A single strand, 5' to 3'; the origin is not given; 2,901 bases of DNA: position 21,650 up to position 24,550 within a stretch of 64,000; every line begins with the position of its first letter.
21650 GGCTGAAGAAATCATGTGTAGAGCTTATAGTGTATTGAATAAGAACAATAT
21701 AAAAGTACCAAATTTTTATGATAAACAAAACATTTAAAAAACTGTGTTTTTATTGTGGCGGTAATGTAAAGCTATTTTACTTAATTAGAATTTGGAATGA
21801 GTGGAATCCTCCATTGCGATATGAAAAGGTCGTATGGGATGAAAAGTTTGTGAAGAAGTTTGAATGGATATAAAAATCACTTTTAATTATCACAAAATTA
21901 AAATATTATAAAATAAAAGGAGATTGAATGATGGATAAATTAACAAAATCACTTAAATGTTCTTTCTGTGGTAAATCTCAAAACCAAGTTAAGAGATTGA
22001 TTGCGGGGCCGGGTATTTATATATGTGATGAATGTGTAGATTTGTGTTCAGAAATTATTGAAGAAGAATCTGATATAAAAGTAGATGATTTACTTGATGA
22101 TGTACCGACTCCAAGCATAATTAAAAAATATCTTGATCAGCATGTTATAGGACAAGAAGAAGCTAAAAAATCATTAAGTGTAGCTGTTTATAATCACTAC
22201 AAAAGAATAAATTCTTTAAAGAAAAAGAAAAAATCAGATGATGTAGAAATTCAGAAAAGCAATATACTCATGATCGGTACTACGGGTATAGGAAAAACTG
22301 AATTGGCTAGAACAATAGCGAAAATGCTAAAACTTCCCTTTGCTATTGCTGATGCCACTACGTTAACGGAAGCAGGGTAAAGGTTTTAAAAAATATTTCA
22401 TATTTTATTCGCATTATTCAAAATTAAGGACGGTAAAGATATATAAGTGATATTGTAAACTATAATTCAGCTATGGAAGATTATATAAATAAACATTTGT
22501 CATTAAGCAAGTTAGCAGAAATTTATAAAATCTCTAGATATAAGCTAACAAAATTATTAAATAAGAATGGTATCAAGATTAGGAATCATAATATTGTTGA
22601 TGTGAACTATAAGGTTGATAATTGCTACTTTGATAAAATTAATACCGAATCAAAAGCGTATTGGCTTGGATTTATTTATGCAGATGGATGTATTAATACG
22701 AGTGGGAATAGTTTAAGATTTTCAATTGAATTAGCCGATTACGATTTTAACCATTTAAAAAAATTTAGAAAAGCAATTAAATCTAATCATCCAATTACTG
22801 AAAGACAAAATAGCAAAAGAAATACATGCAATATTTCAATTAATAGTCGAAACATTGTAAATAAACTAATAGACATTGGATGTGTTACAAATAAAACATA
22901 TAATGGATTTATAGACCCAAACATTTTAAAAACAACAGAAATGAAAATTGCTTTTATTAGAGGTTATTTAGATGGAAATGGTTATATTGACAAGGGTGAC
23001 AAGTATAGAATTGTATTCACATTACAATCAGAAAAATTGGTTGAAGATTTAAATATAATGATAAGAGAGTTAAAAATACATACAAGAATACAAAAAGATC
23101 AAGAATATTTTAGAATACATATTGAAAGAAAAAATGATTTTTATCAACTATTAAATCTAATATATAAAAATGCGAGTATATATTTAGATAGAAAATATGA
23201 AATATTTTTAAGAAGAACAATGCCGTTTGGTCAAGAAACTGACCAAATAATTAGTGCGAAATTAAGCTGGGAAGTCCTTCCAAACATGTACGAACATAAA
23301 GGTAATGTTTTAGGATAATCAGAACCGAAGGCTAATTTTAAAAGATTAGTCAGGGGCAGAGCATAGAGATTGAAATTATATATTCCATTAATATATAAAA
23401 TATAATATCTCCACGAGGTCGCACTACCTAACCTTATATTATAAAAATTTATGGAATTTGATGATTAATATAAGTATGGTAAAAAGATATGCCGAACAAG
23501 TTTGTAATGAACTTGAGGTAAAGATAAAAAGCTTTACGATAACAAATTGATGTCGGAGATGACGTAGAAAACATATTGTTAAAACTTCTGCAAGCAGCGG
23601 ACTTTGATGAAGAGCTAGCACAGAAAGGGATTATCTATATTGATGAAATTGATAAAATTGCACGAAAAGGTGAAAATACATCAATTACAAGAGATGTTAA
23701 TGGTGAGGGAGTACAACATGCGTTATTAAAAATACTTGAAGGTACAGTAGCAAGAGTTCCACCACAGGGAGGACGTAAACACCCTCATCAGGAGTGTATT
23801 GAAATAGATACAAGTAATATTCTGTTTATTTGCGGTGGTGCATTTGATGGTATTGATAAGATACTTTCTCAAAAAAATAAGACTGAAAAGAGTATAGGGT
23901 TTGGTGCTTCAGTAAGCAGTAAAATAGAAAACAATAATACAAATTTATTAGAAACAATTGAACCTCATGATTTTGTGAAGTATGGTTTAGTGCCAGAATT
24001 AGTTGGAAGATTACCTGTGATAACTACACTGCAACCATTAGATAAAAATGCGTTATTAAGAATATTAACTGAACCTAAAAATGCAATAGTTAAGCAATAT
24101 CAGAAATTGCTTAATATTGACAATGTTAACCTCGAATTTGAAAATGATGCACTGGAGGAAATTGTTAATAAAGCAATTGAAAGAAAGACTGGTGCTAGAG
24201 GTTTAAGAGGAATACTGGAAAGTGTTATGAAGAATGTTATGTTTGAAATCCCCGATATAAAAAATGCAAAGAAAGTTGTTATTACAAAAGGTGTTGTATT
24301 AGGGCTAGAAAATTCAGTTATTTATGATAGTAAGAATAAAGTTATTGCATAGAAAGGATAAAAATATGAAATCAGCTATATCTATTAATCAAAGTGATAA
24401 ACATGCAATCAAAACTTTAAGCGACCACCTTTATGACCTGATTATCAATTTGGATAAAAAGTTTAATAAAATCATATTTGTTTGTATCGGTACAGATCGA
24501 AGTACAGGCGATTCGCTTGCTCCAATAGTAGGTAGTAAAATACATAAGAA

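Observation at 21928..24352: clpX split by a group I intron carrying a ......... homing endonuclease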

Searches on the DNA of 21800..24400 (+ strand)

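Call 3: search_rna_families(source=window, start=21800, end=24400, threshold=evalue, max_evalue=1, show_alignments=3)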
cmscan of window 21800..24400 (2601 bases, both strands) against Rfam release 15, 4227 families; matches with E-value up to 1: 0.
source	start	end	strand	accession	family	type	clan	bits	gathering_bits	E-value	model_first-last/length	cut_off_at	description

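Call 5: search_dna_similar(query=window:21900-24400:+, collection=phages, mode=near, max_rows=30)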
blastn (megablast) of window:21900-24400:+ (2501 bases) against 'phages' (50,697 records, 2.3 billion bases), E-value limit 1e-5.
No match.

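Call 7: search_dna_similar(query=window:21900-24400:+, collection=phages, mode=distant, max_rows=30)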
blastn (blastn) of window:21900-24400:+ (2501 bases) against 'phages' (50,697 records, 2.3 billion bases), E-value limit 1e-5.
Records with a match: 47; places in all: 47; records where one place covers at least 80% of the query: 0.
Best place of each record, by identity: 80-90% 2; 60-80% 45.
By first word of the organism name: Prevotella 15; Bacteriophage 10; Bacillus 4; Aeromonas 4; Listeria 3; Staphylococcus 2; Acinetobacter 2; Enterococcus 2; uncultured 2; Agrobacterium 2; and 1 more.
By host as written in the record: - 15; Prevotella sp. 15; Listeria monocytogenes 3; Aeromonas hydrophila ATCC 7966 3; Bacillus megaterium str. ATCC 43725 2; Staphylococcus aureus 2; Agrobacterium tumefaciens C58 2; Enterococcus faecalis 1; and 4 more.
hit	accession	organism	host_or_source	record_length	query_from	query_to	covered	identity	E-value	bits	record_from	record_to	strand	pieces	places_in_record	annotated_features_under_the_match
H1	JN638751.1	Bacillus phage G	Bacillus megaterium str. ATCC 43725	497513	56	2367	46%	68.5%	7e-65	397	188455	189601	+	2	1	258: gp258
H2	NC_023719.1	Bacillus phage G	Bacillus megaterium str. ATCC 43725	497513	56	2367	46%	68.5%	7e-65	397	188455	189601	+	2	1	258: gp258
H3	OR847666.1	Listeria phage LM 4-11-1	Listeria monocytogenes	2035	243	2296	35%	68.7%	1e-48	312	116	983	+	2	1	record has no annotation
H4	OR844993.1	Staphylococcus phage SA 1306 Kay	Staphylococcus aureus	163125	56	1957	29%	69.3%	2e-47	311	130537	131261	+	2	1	record has no annotation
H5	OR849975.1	Staphylococcus phage SA 1298 Kay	Staphylococcus aureus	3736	56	1957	29%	69.3%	2e-47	311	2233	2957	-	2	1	record has no annotation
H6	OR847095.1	Listeria phage LM 4-11-1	Listeria monocytogenes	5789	1651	2391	30%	66.6%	1e-48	202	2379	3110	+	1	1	record has no annotation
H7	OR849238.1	Listeria phage LM 4-14-1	Listeria monocytogenes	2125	1651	2391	30%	66.6%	1e-48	202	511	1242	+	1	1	record has no annotation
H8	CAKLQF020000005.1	Acinetobacter phage MD-2021a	not known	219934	1651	2246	24%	68.6%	5e-54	219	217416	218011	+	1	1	clpX: ATP-dependent specificity component of ClpP serine protease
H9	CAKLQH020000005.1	Acinetobacter phage MD-2021a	not known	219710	1651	2246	24%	68.6%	5e-54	219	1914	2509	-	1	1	clpX: ATP-dependent specificity component of ClpP serine protease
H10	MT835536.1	Bacteriophage sp.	human fecal samples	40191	221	1963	23%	69.3%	7e-33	230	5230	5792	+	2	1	record has no annotation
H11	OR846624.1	Enterococcus phage Efs 1-1-1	Enterococcus faecalis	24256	1651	2209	22%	70.0%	2e-59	237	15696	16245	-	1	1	record has no annotation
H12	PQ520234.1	Enterococcus phage IME_EF3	-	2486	1651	2209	22%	69.7%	9e-57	228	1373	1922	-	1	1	record has no annotation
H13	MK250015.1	Prevotella phage Lak-A1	Prevotella sp.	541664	1751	2314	23%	65.9%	2e-26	127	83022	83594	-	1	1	record has no annotation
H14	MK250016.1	Prevotella phage Lak-A1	Prevotella sp.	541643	1751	2314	23%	65.9%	2e-26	127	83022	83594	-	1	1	record has no annotation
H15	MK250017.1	Prevotella phage Lak-A1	Prevotella sp.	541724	1751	2314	23%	65.9%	2e-26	127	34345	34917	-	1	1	record has no annotation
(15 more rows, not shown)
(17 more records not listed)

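Call 11: search_rna_families(source=window, start=23300, end=23570, threshold=evalue, max_evalue=10, show_alignments=5)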
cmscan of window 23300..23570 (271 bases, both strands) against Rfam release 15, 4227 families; matches with E-value up to 10: 2.
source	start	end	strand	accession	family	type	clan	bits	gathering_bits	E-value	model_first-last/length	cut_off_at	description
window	23511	23534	+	RF01113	BMV3_UPD-PK3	Cis-reg;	-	17.8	36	3.5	1-23/23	no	Pseudoknot of upstream pseudoknot domain (UPD) of the 3'UTR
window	23306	23447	+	RF02034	IMES-1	Gene;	-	12.3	81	2.3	1-191/191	no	IMES-1 RNA motif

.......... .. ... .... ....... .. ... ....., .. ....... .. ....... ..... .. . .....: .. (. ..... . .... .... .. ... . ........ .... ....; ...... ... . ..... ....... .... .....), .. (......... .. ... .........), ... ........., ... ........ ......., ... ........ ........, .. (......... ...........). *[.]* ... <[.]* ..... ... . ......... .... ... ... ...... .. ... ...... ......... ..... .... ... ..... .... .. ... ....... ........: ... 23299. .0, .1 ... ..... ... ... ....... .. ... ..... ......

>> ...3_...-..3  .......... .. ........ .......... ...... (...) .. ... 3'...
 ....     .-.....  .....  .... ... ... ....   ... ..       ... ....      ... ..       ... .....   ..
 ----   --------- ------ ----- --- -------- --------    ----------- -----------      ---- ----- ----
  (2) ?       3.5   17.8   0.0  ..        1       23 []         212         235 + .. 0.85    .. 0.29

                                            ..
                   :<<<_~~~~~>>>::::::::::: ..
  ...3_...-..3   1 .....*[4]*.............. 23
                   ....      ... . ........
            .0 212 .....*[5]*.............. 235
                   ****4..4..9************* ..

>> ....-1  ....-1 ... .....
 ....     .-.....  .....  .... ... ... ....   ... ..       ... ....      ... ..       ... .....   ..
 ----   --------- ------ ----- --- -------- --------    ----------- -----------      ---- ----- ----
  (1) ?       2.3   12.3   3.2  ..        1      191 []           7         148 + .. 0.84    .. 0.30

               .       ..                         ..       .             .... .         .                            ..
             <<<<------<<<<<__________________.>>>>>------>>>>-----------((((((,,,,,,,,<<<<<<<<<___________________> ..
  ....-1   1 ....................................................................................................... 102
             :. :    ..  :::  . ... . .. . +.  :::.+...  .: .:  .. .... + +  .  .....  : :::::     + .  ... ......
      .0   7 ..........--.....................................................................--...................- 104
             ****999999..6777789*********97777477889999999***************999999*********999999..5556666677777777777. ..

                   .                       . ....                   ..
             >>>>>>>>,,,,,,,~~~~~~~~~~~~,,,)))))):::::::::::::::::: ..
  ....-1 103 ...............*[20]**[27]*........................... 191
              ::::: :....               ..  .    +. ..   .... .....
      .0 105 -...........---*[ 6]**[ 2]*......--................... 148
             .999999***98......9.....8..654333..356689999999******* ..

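Call 48: search_dna_similar(query=window:23190-23549:+, collection=phages, mode=distant, max_rows=40, max_evalue=0.001)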
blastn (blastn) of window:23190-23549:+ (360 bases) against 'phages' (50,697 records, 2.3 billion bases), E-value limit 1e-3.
Records with a match: 12; places in all: 12; records where one place covers at least 80% of the query: 0.
Best place of each record, by identity: 90-95% 2; 80-90% 5; 60-80% 5.
By first word of the organism name: Aeromonas 8; Bacillus 2; uncultured 2.
By host as written in the record: Aeromonas hydrophila ATCC 7966 3; Aeromonas hydrophila 2; Aeromonas hydrophila ZPAH75 2; - 2; Aeromonas caviae 1; Bacillus australimaris sKR4M-27 1; Bacillus pumilus 1.
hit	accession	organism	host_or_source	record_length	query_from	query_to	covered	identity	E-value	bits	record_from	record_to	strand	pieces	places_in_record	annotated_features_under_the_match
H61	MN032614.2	Aeromonas phage PS1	Aeromonas hydrophila ATCC 7966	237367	120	235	32%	74.4%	7e-10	71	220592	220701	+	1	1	none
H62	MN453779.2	Aeromonas phage PS2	Aeromonas hydrophila ATCC 7966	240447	120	235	32%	74.4%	7e-10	71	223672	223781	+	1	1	none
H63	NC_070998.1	Aeromonas phage PS1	Aeromonas hydrophila ATCC 7966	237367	120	235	32%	74.4%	7e-10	71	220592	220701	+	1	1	none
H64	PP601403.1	Aeromonas phage ACP1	Aeromonas caviae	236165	120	235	32%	74.4%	7e-10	71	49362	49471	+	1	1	none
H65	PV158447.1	Aeromonas phage AhC3_1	Aeromonas hydrophila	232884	133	239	30%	73.1%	2e-5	56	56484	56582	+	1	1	none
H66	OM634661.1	Bacillus phage vB_BauM_KLEB27-3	Bacillus australimaris sKR4M-27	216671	286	358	20%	86.3%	3e-15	88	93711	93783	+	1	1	none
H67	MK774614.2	Aeromonas phage CF8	Aeromonas hydrophila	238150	120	178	16%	80.0%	2e-4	52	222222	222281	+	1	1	none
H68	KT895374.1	Bacillus phage vB_BpuM-BpSp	Bacillus pumilus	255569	127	177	14%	88.2%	9e-9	66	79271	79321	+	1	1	none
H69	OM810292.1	Aeromonas phage ZPAH34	Aeromonas hydrophila ZPAH75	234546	133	178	13%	84.8%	2e-4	53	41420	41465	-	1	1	none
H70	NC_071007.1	Aeromonas phage ZPAH34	Aeromonas hydrophila ZPAH75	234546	133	178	13%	84.8%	2e-4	53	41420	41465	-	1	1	none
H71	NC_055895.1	uncultured phage cr7_1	human feces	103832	326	360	10%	91.4%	7e-4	51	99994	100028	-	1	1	none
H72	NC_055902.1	uncultured phage cr131_1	Rhesus macaque feces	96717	326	360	10%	91.4%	7e-4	51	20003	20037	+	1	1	none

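Call 49: get_annotated_region(hit=H61, flank=2000)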
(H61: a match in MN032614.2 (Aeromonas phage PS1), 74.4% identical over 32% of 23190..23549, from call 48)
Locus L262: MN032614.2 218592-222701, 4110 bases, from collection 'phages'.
description: Aeromonas phage PS1, complete genome.
organism: Aeromonas phage PS1 (NCBI taxid 2591406)
taxonomy: Viruses; Duplodnaviria; Heunggongvirae; Uroviricota; Caudoviricetes; Ferozepurvirus; Ferozepurvirus PS1
host: Aeromonas hydrophila ATCC 7966; source: river water; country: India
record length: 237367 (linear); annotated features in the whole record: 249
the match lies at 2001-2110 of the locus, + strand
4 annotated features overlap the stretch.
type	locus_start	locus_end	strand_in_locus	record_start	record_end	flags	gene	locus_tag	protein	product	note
CDS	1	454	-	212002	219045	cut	-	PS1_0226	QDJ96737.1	putative endolysin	-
CDS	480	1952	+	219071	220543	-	-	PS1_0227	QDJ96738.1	putative RNA polymerase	-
CDS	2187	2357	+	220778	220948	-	-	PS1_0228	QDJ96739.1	hypothetical protein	-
CDS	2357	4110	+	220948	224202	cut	-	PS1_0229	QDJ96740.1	hypothetical protein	-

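Call 50: get_annotated_region(hit=H66, flank=2000)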
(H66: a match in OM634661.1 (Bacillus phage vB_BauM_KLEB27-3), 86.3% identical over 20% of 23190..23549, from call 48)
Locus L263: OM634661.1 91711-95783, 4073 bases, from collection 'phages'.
description: Bacillus phage vB_BauM_KLEB27-3, complete genome.
organism: Bacillus phage vB_BauM_KLEB27-3 (NCBI taxid 2927635)
taxonomy: Viruses; Duplodnaviria; Heunggongvirae; Uroviricota; Caudoviricetes
host: Bacillus australimaris sKR4M-27; source: water samples from gypsum karst lake Kirkilai; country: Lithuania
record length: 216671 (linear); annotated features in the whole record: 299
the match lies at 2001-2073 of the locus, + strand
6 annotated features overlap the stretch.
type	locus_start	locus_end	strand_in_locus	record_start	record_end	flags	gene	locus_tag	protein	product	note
CDS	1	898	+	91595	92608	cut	-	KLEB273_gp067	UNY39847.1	putative DNA primase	-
CDS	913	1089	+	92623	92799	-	-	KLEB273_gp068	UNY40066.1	hypothetical protein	-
CDS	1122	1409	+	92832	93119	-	-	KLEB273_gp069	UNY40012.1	hypothetical protein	-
CDS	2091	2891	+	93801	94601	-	-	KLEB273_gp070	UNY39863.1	replicative DNA helicase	-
CDS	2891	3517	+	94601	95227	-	-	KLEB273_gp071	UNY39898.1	hypothetical protein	-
CDS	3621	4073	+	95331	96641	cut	-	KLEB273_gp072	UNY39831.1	PhoH2 protein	-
